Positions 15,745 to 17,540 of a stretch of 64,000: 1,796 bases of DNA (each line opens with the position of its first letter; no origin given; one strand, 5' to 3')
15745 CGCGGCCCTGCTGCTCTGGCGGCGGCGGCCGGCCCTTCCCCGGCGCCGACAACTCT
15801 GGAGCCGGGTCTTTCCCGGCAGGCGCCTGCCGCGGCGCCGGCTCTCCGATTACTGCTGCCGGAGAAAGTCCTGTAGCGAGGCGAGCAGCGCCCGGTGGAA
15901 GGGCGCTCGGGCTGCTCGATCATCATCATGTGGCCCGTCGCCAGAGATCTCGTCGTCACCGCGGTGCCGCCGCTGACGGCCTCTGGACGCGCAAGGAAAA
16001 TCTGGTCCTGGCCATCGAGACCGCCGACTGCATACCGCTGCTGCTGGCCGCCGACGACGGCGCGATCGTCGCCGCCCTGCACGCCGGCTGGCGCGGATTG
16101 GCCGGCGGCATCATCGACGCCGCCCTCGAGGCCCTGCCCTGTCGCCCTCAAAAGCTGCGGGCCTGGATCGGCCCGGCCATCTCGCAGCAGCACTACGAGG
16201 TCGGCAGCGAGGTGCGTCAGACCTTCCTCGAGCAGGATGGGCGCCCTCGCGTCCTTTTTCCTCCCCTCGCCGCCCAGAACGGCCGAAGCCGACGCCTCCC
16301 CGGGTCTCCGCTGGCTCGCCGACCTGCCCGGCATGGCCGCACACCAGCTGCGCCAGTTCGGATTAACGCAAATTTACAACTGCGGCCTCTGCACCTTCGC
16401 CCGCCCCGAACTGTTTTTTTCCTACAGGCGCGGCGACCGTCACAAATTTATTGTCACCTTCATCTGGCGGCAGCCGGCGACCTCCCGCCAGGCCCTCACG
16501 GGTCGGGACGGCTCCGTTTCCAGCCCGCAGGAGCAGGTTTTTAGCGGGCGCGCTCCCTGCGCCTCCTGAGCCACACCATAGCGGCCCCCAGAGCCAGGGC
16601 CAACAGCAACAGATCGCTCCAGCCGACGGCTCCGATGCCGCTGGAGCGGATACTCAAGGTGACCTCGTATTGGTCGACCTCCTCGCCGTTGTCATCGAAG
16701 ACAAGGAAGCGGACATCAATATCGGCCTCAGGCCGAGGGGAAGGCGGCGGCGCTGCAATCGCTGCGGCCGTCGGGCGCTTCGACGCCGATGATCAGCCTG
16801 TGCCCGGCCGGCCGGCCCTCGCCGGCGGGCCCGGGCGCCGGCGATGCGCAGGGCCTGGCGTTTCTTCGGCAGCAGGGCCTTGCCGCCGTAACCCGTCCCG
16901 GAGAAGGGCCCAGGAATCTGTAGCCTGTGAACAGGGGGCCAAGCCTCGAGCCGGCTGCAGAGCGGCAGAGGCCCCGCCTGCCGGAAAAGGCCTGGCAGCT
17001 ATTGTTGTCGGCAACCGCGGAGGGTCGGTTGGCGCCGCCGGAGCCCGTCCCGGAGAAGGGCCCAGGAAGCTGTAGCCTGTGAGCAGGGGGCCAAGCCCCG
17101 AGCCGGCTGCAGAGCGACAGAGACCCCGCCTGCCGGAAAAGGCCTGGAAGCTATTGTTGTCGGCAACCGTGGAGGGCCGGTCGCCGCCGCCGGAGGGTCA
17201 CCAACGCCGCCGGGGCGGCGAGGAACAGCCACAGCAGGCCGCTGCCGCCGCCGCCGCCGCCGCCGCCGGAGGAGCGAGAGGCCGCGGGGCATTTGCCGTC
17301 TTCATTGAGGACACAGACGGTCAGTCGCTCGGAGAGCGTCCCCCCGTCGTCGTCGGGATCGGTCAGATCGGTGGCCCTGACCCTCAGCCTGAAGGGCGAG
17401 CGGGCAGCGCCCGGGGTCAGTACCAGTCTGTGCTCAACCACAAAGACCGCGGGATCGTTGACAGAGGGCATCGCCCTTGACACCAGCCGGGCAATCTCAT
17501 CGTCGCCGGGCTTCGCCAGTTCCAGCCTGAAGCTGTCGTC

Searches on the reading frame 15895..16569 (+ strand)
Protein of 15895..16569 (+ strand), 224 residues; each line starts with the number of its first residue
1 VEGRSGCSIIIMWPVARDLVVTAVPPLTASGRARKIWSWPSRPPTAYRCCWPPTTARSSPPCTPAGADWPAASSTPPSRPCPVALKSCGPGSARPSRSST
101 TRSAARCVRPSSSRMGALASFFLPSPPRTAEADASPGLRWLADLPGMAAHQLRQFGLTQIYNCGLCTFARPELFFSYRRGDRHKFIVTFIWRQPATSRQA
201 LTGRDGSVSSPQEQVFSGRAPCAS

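Call 31: search_protein_families(library=pfam, proteins=[window:15895-16569:+], max_evalue=0.00001)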
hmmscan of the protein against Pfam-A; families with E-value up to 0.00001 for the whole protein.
window:15895-16569:+ (224 aa): 1 family
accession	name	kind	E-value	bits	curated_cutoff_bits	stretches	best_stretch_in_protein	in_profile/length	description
PF02578.20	Cu-oxidase_4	-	8.7e-10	38.9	22.9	1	133-181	177-227/238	Multi-copper polyphenol oxidoreductase laccase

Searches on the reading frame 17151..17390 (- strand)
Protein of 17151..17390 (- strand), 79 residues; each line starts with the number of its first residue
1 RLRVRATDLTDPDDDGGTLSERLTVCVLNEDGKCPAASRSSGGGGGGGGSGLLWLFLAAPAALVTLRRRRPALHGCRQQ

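Call 41: search_protein_families(library=ncbifam, proteins=[window:17151-17390:-], max_evalue=0.1)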
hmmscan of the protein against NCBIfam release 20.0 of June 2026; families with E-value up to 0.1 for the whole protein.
window:17151-17390:- (79 aa): 1 family
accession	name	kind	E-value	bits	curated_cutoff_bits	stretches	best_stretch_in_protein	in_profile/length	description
TIGR03901.2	MYXO-CTERM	domain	0.078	13.4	20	0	43-70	10-33/34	MYXO-CTERM sorting domain-containing protein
